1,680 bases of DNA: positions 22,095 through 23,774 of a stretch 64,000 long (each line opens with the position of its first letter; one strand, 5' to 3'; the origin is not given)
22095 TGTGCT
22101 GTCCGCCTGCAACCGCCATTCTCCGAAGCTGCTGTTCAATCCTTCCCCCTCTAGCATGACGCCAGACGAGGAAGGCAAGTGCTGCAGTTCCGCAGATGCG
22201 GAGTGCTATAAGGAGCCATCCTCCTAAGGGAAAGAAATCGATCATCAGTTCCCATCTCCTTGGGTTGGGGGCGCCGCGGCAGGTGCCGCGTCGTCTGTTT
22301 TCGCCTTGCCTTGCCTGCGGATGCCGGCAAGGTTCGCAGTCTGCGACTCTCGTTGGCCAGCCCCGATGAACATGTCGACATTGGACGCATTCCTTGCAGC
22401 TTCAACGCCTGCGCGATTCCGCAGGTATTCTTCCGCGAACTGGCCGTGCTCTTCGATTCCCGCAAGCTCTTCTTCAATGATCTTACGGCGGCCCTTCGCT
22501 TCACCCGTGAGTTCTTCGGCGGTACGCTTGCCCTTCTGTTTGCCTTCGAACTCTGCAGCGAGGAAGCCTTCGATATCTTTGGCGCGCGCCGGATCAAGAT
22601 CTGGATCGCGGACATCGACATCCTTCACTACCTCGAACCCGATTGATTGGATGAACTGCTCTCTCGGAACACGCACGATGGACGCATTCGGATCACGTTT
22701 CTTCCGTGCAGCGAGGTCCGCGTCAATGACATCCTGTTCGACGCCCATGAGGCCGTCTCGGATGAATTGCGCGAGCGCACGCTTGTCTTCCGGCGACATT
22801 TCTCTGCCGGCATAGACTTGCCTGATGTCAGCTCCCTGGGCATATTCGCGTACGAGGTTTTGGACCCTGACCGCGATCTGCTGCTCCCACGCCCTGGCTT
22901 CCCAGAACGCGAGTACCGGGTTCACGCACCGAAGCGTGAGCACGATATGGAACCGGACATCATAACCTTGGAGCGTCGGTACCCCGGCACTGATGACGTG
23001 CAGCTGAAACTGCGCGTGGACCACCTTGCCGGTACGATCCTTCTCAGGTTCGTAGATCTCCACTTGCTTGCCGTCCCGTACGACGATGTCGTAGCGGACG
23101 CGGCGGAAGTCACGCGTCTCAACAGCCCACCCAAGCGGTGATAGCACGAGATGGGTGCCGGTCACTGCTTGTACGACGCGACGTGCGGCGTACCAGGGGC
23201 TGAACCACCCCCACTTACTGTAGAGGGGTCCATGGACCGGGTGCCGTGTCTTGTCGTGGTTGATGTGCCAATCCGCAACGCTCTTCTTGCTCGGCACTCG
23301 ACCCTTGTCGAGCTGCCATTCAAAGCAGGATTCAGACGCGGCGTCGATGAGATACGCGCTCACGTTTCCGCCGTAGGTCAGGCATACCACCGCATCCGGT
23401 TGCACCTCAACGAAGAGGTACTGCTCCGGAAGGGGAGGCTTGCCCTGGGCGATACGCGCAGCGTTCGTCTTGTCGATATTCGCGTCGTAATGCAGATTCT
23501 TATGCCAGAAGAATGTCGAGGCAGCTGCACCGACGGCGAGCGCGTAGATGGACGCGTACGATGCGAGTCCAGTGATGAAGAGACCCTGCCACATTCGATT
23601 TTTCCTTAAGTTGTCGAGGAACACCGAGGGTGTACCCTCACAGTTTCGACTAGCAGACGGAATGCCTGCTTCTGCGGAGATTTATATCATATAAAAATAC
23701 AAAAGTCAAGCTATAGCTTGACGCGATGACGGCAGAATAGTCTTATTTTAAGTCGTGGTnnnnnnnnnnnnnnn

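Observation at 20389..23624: SPFH protein translationally coupled to a large polytopic membrane protein, convergent on the pilin array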

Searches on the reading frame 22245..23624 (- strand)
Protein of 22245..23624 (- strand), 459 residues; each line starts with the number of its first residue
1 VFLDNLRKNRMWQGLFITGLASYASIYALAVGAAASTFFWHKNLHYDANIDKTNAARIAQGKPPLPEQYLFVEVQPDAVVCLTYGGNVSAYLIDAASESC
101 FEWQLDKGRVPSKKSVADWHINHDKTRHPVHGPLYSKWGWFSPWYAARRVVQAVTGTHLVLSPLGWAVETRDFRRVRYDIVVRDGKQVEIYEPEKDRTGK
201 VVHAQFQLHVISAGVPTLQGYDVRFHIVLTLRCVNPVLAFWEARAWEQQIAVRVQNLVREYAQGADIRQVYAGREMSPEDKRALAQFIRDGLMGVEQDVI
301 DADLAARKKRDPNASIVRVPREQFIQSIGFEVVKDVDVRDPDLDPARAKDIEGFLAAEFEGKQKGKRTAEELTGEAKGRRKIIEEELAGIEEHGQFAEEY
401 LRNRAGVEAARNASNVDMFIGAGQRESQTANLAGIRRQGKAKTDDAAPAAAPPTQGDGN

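Call 6: search_protein_families(library=pfam, proteins=[window:22245-23624:-], max_evalue=1)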
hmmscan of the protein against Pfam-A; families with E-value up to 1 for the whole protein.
window:22245-23624:- (459 aa): 0 families

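Call 7: search_protein_families(library=ncbifam, proteins=[window:22245-23624:-], max_evalue=1)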
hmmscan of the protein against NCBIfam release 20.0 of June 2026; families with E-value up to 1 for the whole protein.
window:22245-23624:- (459 aa): 0 families

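Call 8: search_protein_families(library=phrogs, proteins=[window:22245-23624:-], max_evalue=1)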
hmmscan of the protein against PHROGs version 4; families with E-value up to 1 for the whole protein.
window:22245-23624:- (459 aa): 1 family
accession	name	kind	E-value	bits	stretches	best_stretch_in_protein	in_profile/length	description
phrog_29824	-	unknown function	0.16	13.1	0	165-189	32-51/78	-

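Call 12: find_homologous_proteins(query=window:22248-23594:-)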
Query seq(449 aa) (449 aa): 2 proteins with E <= 0.001 among 8000 candidates.
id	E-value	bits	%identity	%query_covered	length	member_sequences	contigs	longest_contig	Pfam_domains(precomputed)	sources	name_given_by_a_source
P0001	5.3e-295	996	97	100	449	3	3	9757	-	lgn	-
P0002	9.1e-124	432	52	96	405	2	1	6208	-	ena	-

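Call 14: find_encoding_contigs(protein=P0002, flank=10000)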
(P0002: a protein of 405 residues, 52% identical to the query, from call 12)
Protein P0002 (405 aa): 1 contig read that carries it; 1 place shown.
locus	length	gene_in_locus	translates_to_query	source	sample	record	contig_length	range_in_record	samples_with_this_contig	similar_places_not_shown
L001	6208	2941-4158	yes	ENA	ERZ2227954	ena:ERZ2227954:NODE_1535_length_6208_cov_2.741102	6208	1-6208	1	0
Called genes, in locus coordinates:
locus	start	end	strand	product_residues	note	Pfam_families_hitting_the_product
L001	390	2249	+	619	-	PF00657:Lipase_GDSL, PF13472:Lipase_GDSL_2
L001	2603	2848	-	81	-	-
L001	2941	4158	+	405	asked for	-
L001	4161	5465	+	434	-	-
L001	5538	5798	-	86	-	-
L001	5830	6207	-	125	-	?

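Call 15: find_encoding_contigs(protein=P0001, flank=10000)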
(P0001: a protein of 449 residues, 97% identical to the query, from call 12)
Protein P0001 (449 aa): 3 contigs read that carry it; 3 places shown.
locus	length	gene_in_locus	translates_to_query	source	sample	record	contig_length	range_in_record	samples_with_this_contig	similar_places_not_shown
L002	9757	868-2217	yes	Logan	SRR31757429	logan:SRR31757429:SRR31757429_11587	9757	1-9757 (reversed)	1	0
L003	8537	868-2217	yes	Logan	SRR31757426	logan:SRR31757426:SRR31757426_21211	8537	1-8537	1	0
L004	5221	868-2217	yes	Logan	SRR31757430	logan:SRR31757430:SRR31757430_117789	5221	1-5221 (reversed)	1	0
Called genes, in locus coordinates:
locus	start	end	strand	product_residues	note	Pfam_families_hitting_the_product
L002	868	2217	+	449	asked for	-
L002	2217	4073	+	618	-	-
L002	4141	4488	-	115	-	PF18895:T4SS_pilin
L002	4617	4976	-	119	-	PF18895:T4SS_pilin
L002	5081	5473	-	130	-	-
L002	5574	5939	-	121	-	-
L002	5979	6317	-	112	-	-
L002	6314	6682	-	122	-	PF18895:T4SS_pilin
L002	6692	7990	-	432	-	PF01547:SBP_bac_1, PF13416:SBP_bac_8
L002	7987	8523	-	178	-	PF01209:Ubie_methyltran, PF01728:FtsJ (weak), PF13847:Methyltransf_31, PF08241:Methyltransf_11, PF08242:Methyltransf_12, PF13649:Methyltransf_25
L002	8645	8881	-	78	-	-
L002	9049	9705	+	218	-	PF13467:RHH_4 (weak)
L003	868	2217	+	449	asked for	-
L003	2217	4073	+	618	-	-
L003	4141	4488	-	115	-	PF18895:T4SS_pilin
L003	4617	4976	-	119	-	PF18895:T4SS_pilin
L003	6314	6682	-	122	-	PF18895:T4SS_pilin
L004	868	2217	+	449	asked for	-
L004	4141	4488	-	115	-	PF18895:T4SS_pilin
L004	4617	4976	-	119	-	PF18895:T4SS_pilin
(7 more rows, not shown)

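Call 26: search_solved_structures(query=A1, max_evalue=10, show_alignments=2)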
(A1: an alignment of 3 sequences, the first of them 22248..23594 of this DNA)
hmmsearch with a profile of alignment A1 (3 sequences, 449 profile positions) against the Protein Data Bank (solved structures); distinct sequences matched with E-value up to 10: 0.
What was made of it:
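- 22245..23594 (-): Gene A: a 449-aa, highly divergent SPFH-family membrane protein. The list_orfs ORF extends to the GTG at 23624. No direct library hit (calls 6-8, 26).
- Tried and rejected: The PDB sequence search with the A1 profile gave nothing (call 26).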

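Call 27: search_protein_families(library=padloc, proteins=[window:22248-23594:-, L001:4161-5465:+, P0002], max_evalue=1)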
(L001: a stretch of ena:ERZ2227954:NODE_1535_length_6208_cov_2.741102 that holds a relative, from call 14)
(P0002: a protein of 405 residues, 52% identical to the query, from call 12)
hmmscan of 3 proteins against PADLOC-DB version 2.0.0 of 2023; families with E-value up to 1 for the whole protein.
window:22248-23594:- (449 aa): 1 family
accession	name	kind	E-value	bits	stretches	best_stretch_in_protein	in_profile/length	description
PDLC04138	mad6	-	0.055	10.3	1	241-298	423-481/659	mads_6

L001:4161-5465:+ (434 aa): 0 families

P0002 (405 aa): 0 families

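Call 31: search_protein_representatives(alignment_id=A1)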
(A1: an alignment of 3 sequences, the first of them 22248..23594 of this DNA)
Query: 3 sequences, 449 profile positions. Proteins with E-value up to 0.001 (for the whole library): 18; up to 1e-10: 4; up to 1e-30: 1. The best 18 are listed.
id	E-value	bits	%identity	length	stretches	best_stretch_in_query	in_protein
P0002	1.1e-220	749.6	-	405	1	1-432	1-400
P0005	1.9e-17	79.7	-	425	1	53-383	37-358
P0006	4.1e-11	58.8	-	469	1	105-282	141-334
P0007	5.9e-11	58.2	-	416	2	185-367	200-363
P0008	1.9e-10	56.6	-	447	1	66-418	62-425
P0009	2.3e-10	56.3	-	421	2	5-268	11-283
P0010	5.0e-08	48.6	-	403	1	101-270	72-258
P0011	7.3e-08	48.1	-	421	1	48-294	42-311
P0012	1.2e-07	47.4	-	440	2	173-385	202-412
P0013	2.7e-06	42.9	-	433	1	47-283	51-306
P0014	5.9e-06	41.8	-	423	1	173-282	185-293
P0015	7.4e-06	41.4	-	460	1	57-426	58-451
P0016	2.9e-05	39.5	-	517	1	61-427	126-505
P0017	5.1e-05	38.7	-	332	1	164-315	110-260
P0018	5.2e-05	38.7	-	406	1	184-391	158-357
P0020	7.2e-04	34.9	-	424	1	50-282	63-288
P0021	7.5e-04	34.8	-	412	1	136-409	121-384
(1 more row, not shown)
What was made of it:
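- On SPFH / Band 7 superfamily (protein A): A1 reaches 18 representatives (call 31).
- An exhaustive search from A plus its two close homologues recovers 18 representatives (E 1e-220 to 7.5e-4, call 31).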

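Call 33: search_protein_families(library=pfam, alignment_id=A2, max_evalue=1)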
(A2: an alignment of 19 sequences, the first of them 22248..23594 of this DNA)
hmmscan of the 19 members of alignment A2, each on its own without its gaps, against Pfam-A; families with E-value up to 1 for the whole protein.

A. member 1, window:22248-23594:- (449 aa): 0 families

B. families by the number of members that match (of 19 scanned): 12 families
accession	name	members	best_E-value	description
PF01145.31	Band_7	11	2.7e-06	SPFH domain / Band 7 family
PF03748.19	FliL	1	0.0035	Flagellar basal body-associated protein FliL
PF09948.15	PpoB2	1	0.091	Copper chaperone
PF15957.10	Comm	1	0.18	Commissureless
PF18918.5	DUF5669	1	0.21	Family of unknown function (DUF5669)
PF02741.20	FTR_C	1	0.23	FTR, proximal lobe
PF10032.14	Pho88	1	0.23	Phosphate transport (Pho88)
PF15975.10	Flot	1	0.25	Flotillin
PF09581.16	Spore_III_AF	1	0.26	Stage III sporulation protein AF (Spore_III_AF)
PF19629.4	DUF6133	1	0.45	Family of unknown function (DUF6133)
PF25730.1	Herpes_BDLF2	1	0.67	Gammaherpesvirus intercellular spread glycoprotein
PF17280.7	DUF5345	1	0.77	Family of unknown function (DUF5345)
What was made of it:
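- On SPFH / Band 7 superfamily (protein A): 11 of 19 members touch Band_7, best 2.7e-6 (call 33).
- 11 of the 19 family members touch Pfam Band_7 (best 2.7e-6, call 33).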

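Call 34: predict_structure(alignment_id=A1)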
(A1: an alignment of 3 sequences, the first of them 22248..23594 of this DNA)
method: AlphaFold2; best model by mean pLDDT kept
length: 449 residues; sequences in the alignment: 3
mean_pLDDT: 32.1   pTM: 0.20
mean pLDDT of the five models: 32.1, 31.9, 31.5, 31.1, 29.7
residues with pLDDT >= 90: 0; 70-90: 2; 50-70: 20; < 50: 427
segments of 3 or more residues with pLDDT < 50: 1-44, 52-290, 305-437, 439-449
pLDDT, mean of each block of 10 residues (from residue 1): 24 29 29 34 55 38 24 22 24 28 27 26 24 30 28 27 31 31 35 33 29 33 32 37 38 32 33 36 39 61 49 30 27 37 35 30 27 30 28 29 26 31 34 33 32
secondary structure, 60 per line:
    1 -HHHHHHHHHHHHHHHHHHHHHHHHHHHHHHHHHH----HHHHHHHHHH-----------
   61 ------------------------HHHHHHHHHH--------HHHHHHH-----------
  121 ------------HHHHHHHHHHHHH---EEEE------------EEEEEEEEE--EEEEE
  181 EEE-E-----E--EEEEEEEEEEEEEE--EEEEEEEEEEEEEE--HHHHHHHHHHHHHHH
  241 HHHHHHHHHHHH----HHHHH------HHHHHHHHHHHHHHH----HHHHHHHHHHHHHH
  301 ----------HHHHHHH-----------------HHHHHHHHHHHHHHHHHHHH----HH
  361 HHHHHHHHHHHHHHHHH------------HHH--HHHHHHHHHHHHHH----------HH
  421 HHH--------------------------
elements in order: H2-35 H40-49 H85-94 H103-109 H133-145 E149-152 E165-173 E176-183 E194-207 E210-223 H226-252 H257-261 H268-282 H287-300 H311-317 H335-354 H359-377 H395-408 H419-423
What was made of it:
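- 22590..23012 (-): Region of A that aligns to the SPFH core (residues about 195-335). It is followed by a charged helical region (about 335-410) and a conserved C-terminal 'VDxxIGxG' strand. The secondary structure comes only from a low-confidence model (call 34).
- On SPFH / Band 7 superfamily (protein A): A charged E/A/K/R-rich region (335-410) is predicted helical only in a pLDDT-32 model (call 34).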

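Call 35: search_solved_structures(query=A2, max_evalue=10, show_alignments=3)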
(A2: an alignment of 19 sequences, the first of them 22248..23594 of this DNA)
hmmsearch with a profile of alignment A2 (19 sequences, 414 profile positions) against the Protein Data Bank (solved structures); distinct sequences matched with E-value up to 10: 20.
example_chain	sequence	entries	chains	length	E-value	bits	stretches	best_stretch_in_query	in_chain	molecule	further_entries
3bk6_A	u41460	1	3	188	4.2e-09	39.4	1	196-367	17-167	PH stomatin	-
8gn9_A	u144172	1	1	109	4.8e-07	32.6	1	196-278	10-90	Stomatin homolog PH1511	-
2rpb_A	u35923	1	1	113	0.00017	24.2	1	185-277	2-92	hypothetical membrane protein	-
9wmj_A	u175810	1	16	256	0.0012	21.4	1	200-386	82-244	Stomatin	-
9wkz_A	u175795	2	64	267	0.0013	21.2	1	200-386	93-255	Stomatin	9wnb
9z7u_F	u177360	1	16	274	0.0013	21.2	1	200-386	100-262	Stomatin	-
9oh9_A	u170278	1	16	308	0.0018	20.8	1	200-386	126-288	Stomatin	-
8z5g_A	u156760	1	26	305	0.0023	20.5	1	193-381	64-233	Protein QmcA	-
7vhq_E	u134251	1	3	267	0.0046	19.5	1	204-379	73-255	Protein HflK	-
7vhp_E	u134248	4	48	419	0.0063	19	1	204-380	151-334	Protein HflK | Modulator of FtsH protease HflK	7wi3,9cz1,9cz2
9paw_XA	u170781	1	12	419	0.021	17.3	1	204-280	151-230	Protein HflK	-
7wh3_A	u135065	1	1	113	0.022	17.3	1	185-276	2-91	Stomatin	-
4fvf_A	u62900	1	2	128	0.095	15.2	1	200-280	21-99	Stomatin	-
4fvj_A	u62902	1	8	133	0.1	15.1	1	200-280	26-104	Stomatin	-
4fvg_A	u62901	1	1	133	0.1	15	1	200-280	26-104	Stomatin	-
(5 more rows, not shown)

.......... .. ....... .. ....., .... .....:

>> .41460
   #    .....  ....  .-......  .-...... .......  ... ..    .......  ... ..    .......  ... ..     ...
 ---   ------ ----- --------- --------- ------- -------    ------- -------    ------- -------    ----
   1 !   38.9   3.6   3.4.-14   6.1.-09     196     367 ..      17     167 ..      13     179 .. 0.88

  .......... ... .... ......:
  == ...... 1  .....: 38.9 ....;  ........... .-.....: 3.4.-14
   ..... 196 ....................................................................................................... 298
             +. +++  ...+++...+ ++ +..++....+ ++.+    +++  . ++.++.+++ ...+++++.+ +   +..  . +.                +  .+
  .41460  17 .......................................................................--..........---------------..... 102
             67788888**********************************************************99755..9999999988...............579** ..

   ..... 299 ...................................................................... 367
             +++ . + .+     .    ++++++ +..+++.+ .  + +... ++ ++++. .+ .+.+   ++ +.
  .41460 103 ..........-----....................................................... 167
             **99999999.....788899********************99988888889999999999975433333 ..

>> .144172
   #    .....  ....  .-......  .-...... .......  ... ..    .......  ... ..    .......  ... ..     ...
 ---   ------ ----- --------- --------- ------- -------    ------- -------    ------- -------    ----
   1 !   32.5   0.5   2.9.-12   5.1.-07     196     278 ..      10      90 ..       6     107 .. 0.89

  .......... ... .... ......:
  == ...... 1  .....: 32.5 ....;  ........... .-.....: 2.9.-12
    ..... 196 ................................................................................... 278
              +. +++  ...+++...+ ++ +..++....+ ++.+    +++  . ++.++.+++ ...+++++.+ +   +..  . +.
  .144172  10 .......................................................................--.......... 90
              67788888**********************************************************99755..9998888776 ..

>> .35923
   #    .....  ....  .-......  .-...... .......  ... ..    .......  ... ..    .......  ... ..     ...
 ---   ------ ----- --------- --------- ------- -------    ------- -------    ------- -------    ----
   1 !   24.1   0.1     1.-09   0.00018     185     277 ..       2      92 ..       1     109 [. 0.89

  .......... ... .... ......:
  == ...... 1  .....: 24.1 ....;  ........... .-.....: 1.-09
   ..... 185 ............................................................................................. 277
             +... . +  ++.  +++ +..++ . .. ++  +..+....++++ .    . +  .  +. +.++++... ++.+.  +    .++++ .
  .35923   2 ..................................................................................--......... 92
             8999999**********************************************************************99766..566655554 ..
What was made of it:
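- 22245..23594 (-): The family profile hits PH stomatin at 4e-9, and also QmcA and HflK (call 35).
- On SPFH / Band 7 superfamily (protein A): The A2 profile hits PH stomatin at 4.2e-9, PH1511 at 4.8e-7, and also QmcA and HflK (call 35).
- The family profile hits PH stomatin (4.2e-9), PH1511, human stomatin, QmcA and HflK (call 35).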

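Call 37: find_homologous_proteins(query=A2, max_evalue=0.001)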
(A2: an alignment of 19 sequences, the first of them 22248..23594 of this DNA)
Query A2 (19 sequences) (449 aa, profile of the alignment): 3 proteins with E <= 0.001 among 8000 candidates.
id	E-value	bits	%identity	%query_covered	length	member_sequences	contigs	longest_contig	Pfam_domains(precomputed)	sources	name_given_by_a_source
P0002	1.0e-119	419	52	96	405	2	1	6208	-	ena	-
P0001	2.1e-115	404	97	100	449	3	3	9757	-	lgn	-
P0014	9.1e-69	251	26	26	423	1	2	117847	PF01145.32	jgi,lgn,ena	-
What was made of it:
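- Tried and rejected: The word-indexed search with A2 returned only 3 proteins (call 37).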

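Call 39: find_related_loci(query=A1, collection=genome_contigs, flank=10000)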
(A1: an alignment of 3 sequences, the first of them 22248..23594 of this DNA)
Query A1 (449 aa) in genome_contigs; peptide patterns used: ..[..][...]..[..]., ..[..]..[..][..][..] (x = any residue, [..] = any of these).
62 stretches matched a pattern, but none encodes a relative of the query by tblastn (E <= 1e-3).
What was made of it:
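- Tried and rejected: The genome_contigs scan with A1 found no relative (call 39).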

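Call 42: find_encoding_contigs(protein=P0005, flank=8000, max_places=3)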
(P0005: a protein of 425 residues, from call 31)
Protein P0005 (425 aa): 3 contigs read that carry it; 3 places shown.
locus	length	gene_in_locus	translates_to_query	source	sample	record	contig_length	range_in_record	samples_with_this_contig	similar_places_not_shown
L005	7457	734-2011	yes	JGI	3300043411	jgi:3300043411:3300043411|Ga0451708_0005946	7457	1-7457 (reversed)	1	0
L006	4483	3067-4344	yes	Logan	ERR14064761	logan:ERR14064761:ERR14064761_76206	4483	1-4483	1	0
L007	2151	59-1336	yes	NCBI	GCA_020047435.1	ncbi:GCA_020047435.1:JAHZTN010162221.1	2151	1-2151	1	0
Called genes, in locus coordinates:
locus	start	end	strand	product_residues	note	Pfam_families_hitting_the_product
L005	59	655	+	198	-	-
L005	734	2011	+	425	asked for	-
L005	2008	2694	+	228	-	-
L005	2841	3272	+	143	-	PF12666:PrgI (weak)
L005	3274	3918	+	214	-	PF26593:TraC-like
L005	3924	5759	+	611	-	PF19044:P-loop_TraG, PF01935:DUF87 (weak), PF12846:AAA_10 (weak)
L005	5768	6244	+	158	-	-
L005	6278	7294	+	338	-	-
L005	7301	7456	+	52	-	?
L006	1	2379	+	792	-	?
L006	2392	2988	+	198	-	-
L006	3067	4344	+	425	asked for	-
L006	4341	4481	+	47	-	?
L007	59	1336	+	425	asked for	-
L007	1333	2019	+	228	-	-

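Call 43: find_encoding_contigs(protein=P0014, flank=8000, max_places=3)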
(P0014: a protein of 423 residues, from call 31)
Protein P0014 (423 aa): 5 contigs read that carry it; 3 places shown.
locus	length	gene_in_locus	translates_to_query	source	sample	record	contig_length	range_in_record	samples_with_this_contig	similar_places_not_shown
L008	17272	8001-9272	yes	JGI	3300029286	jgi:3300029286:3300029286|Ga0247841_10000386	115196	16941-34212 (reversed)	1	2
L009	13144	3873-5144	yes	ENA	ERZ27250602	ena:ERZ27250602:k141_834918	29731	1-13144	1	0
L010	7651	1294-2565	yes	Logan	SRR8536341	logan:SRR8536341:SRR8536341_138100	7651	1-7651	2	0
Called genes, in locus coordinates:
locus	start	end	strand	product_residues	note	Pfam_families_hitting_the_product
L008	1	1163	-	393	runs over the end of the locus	PF00266:Aminotran_5, PF01212:Beta_elim_lyase (faint)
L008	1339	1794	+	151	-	PF14584:DUF4446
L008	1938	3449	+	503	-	PF00009:GTP_EFTU, PF01926:MMR_HSR1, PF22042:EF-G_D2, PF03144:GTP_EFTU_D2 (faint), PF11987:IF-2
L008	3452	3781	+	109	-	PF02033:RBFA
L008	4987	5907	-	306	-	PF04536:TPM_phosphatase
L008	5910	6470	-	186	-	PF04011:LemA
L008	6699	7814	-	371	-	-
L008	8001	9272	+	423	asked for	PF01145:Band_7 (weak)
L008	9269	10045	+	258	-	-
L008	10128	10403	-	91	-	PF18895:T4SS_pilin (weak)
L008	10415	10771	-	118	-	PF18895:T4SS_pilin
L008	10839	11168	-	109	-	PF18895:T4SS_pilin (faint)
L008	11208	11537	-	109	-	-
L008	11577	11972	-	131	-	PF18895:T4SS_pilin (weak)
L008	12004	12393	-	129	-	PF04956:TrbC (weak), PF18895:T4SS_pilin (weak)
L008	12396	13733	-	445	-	PF01547:SBP_bac_1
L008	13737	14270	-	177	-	PF01135:PCMT (faint), PF01209:Ubie_methyltran, PF01728:FtsJ (weak), PF13847:Methyltransf_31, PF08241:Methyltransf_11, PF08242:Methyltransf_12, PF13649:Methyltransf_25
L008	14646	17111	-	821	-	PF00521:DNA_topoisoIV, PF03989:DNA_gyraseA_C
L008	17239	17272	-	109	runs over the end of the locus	-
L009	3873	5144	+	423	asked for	PF01145:Band_7 (weak)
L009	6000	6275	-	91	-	PF18895:T4SS_pilin (weak)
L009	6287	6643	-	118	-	PF18895:T4SS_pilin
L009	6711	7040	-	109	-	PF18895:T4SS_pilin (faint)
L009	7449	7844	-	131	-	PF18895:T4SS_pilin (weak)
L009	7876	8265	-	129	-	PF04956:TrbC (weak), PF18895:T4SS_pilin (weak)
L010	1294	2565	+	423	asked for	PF01145:Band_7 (weak)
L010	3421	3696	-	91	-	PF18895:T4SS_pilin (weak)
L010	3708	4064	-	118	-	PF18895:T4SS_pilin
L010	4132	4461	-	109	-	PF18895:T4SS_pilin (faint)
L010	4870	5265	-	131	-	PF18895:T4SS_pilin (weak)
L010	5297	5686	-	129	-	PF04956:TrbC (weak), PF18895:T4SS_pilin (weak)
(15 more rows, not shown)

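Call 45: find_encoding_contigs(protein=P0008, flank=8000, max_places=2)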
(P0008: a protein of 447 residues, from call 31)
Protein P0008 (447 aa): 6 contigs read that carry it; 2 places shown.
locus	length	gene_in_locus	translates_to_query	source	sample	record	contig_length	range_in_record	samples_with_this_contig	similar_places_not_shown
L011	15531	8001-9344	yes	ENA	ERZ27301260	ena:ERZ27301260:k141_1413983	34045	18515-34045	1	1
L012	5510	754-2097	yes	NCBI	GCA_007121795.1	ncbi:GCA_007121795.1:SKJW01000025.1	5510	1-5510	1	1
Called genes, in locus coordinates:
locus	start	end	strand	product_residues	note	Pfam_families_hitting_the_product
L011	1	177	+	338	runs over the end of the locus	PF05496:RuvB_N, PF01078:Mg_chelatase (faint), PF13191:AAA_16 (faint), PF07728:AAA_5, PF00004:AAA, PF17864:AAA_lid_4, PF05491:WHD_RuvB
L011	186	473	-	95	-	PF18895:T4SS_pilin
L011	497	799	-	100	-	PF18895:T4SS_pilin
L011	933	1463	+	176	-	PF20772:TACO1_YebC_N, PF01709:Transcrip_reg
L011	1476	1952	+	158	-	PF02075:RuvC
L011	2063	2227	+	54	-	-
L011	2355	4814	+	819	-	PF00912:Transgly, PF00905:Transpeptidase, PF17957:Big_7 (weak)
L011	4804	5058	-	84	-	-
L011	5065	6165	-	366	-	PF00712:DNA_pol3_beta, PF02767:DNA_pol3_beta_2, PF02768:DNA_pol3_beta_3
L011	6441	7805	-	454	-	PF11638:DnaA_N, PF00308:Bac_DnaA, PF00004:AAA (weak), PF01637:ATPase_2 (faint), PF01695:IstB_IS21 (weak), PF13401:AAA_22 (faint), PF08299:Bac_DnaA_C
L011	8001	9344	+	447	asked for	-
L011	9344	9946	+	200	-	-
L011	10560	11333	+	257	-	PF02096:60KD_IMP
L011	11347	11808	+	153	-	PF01424:R3H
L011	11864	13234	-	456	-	-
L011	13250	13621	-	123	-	PF18895:T4SS_pilin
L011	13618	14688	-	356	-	-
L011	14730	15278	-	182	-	-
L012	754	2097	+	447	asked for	-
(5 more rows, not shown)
